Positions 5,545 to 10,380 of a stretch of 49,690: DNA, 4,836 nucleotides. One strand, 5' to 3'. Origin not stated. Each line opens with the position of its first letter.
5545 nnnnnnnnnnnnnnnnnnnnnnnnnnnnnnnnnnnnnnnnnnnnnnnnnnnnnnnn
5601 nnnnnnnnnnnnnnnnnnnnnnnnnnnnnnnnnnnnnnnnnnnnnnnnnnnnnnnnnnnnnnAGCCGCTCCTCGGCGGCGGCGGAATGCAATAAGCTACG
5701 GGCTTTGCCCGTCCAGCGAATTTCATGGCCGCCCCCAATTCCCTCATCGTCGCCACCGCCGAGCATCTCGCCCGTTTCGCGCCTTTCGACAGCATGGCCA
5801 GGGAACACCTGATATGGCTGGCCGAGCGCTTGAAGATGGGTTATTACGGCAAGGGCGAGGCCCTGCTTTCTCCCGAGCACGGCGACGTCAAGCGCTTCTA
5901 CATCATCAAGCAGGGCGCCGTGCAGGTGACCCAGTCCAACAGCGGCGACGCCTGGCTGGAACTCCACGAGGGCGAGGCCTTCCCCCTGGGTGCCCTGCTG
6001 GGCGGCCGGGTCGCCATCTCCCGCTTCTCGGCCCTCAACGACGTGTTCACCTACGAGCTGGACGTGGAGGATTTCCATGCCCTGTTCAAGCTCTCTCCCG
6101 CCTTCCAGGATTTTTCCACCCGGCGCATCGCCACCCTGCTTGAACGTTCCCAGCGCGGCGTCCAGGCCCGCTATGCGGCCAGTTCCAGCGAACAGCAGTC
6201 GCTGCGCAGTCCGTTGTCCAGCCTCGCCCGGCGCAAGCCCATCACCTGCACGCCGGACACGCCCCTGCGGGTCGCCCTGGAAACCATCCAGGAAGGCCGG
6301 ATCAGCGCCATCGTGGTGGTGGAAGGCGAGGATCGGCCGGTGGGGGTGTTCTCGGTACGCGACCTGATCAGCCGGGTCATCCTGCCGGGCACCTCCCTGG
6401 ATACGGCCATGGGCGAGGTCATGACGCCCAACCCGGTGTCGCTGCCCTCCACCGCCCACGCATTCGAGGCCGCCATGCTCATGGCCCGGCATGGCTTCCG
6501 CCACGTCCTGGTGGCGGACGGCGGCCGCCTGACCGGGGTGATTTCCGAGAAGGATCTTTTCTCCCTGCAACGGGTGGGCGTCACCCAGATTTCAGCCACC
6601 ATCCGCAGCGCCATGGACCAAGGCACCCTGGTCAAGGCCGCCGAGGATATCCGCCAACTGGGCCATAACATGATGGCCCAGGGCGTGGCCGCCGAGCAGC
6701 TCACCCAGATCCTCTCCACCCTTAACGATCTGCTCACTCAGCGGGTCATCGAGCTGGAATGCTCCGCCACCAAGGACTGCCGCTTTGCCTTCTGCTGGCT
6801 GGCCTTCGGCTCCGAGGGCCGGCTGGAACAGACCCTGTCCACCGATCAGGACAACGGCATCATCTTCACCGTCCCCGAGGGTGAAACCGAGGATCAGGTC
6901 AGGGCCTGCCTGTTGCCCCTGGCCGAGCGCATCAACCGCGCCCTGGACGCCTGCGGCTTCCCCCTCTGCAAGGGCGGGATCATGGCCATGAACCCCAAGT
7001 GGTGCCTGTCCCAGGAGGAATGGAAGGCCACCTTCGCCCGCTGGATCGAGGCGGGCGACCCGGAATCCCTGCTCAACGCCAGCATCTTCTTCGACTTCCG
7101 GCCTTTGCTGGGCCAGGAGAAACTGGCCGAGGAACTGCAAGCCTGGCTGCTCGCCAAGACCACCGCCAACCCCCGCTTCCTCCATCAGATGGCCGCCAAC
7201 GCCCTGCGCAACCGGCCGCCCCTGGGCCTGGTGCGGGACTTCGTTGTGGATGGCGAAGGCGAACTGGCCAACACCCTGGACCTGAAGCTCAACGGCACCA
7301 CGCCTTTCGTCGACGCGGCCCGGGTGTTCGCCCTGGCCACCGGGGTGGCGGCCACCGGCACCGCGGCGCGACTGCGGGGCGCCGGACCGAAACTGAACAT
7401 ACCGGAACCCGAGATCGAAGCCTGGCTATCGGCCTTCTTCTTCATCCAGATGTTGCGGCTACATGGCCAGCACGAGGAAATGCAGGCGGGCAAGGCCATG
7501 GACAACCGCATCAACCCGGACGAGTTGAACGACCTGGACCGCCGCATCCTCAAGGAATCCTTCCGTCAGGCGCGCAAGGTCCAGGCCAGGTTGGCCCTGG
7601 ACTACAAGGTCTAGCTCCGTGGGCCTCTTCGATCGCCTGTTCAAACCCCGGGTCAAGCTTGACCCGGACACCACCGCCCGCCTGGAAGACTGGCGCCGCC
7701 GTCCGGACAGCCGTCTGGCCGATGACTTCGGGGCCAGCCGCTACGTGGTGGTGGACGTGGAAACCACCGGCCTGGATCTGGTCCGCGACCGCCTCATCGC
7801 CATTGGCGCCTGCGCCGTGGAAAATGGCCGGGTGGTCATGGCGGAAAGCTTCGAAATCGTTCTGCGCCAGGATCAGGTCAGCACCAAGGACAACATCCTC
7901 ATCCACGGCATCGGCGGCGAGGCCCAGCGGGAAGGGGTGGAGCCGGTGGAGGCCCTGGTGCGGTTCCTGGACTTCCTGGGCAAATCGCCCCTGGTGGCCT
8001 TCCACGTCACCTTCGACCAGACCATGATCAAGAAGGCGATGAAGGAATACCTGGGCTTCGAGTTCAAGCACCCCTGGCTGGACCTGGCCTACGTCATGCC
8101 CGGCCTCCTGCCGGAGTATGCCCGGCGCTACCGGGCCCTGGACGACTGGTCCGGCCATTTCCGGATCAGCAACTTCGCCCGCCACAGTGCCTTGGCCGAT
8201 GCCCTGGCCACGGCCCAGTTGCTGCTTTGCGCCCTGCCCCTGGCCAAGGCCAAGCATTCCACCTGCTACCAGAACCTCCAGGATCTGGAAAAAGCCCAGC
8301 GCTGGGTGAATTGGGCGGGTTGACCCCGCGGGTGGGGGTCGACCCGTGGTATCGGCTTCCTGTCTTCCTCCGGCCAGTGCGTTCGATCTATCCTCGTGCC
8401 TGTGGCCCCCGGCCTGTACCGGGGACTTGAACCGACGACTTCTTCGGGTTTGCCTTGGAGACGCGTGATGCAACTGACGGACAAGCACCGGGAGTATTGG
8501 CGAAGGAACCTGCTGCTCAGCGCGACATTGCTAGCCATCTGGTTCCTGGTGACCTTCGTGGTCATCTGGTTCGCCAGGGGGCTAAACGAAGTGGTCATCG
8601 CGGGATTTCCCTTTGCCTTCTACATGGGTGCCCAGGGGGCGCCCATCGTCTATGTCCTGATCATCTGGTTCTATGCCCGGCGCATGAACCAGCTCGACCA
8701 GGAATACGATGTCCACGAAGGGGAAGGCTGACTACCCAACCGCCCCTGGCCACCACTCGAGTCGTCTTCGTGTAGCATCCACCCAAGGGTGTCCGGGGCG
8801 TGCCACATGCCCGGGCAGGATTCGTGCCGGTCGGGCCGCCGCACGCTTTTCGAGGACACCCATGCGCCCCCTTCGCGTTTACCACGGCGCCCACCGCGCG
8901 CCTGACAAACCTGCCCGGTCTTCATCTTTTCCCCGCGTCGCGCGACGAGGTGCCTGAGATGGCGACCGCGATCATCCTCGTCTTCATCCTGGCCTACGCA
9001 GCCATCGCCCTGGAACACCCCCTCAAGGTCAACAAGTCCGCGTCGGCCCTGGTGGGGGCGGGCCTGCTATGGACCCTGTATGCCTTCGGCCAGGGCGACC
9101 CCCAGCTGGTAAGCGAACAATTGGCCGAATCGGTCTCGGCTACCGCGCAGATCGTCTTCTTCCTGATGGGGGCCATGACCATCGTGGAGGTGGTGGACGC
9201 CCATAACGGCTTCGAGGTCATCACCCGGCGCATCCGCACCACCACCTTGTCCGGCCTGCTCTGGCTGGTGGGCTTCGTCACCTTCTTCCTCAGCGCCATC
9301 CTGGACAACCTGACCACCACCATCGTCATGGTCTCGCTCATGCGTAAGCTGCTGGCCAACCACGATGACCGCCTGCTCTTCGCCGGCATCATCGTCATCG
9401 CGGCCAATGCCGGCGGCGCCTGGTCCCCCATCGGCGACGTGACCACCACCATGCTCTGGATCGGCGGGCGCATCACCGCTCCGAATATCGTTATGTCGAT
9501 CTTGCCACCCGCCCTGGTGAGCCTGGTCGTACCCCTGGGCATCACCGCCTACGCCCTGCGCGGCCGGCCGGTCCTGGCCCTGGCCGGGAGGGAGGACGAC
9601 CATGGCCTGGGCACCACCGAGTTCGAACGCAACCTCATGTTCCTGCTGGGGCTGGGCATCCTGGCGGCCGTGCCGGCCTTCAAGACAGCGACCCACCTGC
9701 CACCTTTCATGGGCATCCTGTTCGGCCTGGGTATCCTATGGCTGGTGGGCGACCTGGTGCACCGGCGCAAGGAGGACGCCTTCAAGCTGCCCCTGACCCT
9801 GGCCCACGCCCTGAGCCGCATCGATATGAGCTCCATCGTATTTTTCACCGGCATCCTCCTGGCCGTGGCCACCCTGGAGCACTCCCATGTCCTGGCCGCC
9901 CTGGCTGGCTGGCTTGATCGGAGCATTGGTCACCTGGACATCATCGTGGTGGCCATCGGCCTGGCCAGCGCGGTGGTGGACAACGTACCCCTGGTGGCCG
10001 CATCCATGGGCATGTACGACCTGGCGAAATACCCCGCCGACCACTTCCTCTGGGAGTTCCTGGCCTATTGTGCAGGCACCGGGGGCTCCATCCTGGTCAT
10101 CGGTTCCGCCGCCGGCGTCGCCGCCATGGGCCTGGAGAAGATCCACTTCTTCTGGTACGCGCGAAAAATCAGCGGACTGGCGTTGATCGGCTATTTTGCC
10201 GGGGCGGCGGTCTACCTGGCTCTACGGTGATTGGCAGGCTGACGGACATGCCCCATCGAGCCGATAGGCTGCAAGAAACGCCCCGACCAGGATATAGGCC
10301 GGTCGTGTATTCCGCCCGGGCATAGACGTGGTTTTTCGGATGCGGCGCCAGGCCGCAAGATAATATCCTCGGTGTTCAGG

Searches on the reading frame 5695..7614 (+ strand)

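Call 35: search_protein_families(library=ncbifam, proteins=[window:5695-7614:+], max_evalue=0.000001)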
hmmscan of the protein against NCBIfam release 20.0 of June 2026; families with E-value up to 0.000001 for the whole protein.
window:5695-7614:+ (639 aa): 1 family
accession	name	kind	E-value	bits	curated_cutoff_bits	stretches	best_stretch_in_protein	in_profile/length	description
TIGR00393.1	kpsF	subfamily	3.8e-08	33.3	203.7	1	185-283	169-267/268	KpsF/GutQ family sugar-phosphate isomerase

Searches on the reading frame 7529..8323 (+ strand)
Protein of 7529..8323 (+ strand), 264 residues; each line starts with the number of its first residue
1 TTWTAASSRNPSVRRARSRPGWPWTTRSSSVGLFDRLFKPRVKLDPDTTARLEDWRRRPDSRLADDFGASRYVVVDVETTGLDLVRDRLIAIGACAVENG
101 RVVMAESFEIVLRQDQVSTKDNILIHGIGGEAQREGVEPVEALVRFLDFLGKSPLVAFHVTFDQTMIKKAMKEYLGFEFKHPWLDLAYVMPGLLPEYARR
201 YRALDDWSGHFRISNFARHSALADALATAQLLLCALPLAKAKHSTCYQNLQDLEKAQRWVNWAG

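Call 35: search_protein_families(library=ncbifam, proteins=[window:7529-8323:+], max_evalue=0.000001)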
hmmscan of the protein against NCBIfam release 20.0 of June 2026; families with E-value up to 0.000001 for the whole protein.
window:7529-8323:+ (264 aa): 21 families
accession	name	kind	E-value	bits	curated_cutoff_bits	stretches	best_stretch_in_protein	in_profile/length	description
NF006601.0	PRK09145.1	equivalog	3e-32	111.7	189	1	68-232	27-194/207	3'-5' exonuclease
NF005836.0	PRK07740.1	equivalog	4.4e-24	85.2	261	1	60-253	49-237/244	hypothetical protein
NF001688.0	PRK00448.1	equivalog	1.7e-22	78.9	873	1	66-253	419-602/1445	PolC-type DNA polymerase III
TIGR01405.1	polC_Gram_pos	equivalog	3.5e-21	74.7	1043.45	1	65-253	184-368/1211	DNA polymerase III subunit alpha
NF005906.0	PRK07883.1-4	equivalog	1.8e-20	72.8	495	1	69-243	5-175/563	DEDD exonuclease domain-containing protein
TIGR00573.1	dnaq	subfamily_domain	1.8e-18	66.9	71.5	1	71-237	8-175/217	exonuclease, DNA polymerase III, epsilon subunit family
NF006602.0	PRK09146.1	subfamily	4.4e-15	55.7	266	1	71-234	48-222/239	3'-5' exonuclease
TIGR01407.1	dinG_rel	hypoth_equivalog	4.8e-14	51.6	547.7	1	71-235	1-161/889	putative DnaQ family exonuclease/DinG family helicase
NF005907.0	PRK07883.1-5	equivalog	6.2e-14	51.3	454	1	71-257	29-210/584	DEDD exonuclease domain-containing protein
NF005981.0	PRK08074.1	equivalog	8.3e-14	50.5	789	1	70-237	3-167/931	ATP-dependent DNA helicase DinG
NF006316.0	PRK08517.1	equivalog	1.2e-13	51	247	1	69-236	69-230/270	3'-5' exonuclease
NF005289.0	PRK06807.1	equivalog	1.2e-12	47.7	335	1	71-244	9-177/313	3'-5' exonuclease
NF005927.0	PRK07942.1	subfamily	1.7e-12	47.6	186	1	67-257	4-195/232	DNA polymerase III subunit epsilon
NF005905.0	PRK07883.1-3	equivalog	4.4e-12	45.4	508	1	69-232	23-184/581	DEDD exonuclease domain-containing protein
NF004316.1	PRK05711.1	equivalog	2.3e-11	43.8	196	1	71-228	2-162/234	DNA polymerase III subunit epsilon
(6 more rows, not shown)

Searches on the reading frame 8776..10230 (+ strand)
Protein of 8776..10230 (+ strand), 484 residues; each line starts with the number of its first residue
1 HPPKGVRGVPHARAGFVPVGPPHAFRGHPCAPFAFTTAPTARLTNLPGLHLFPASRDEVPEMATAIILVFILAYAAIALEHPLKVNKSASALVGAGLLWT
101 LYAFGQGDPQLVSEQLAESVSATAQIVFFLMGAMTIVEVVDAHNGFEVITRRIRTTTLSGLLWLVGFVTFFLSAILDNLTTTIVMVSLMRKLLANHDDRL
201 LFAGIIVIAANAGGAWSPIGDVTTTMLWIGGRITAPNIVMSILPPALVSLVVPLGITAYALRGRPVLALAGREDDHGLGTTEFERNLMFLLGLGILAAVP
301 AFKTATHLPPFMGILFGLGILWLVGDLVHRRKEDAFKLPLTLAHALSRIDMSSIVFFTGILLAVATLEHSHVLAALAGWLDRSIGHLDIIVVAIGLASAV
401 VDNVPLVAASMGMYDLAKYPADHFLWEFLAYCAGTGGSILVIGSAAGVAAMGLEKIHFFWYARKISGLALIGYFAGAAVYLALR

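Call 35: search_protein_families(library=ncbifam, proteins=[window:8776-10230:+], max_evalue=0.000001)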
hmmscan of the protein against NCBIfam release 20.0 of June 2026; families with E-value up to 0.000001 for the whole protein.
window:8776-10230:+ (484 aa): 2 families
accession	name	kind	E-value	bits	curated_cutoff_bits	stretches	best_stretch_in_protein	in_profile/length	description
TIGR00775.1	NhaD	equivalog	3.1e-115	385.3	577.1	1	66-483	6-413/420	NhaD family Na+:H+ antiporter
NF038006.1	NhaD_1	equivalog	1e-44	153.2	80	2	86-329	2-244/405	sodium:proton antiporter NhaD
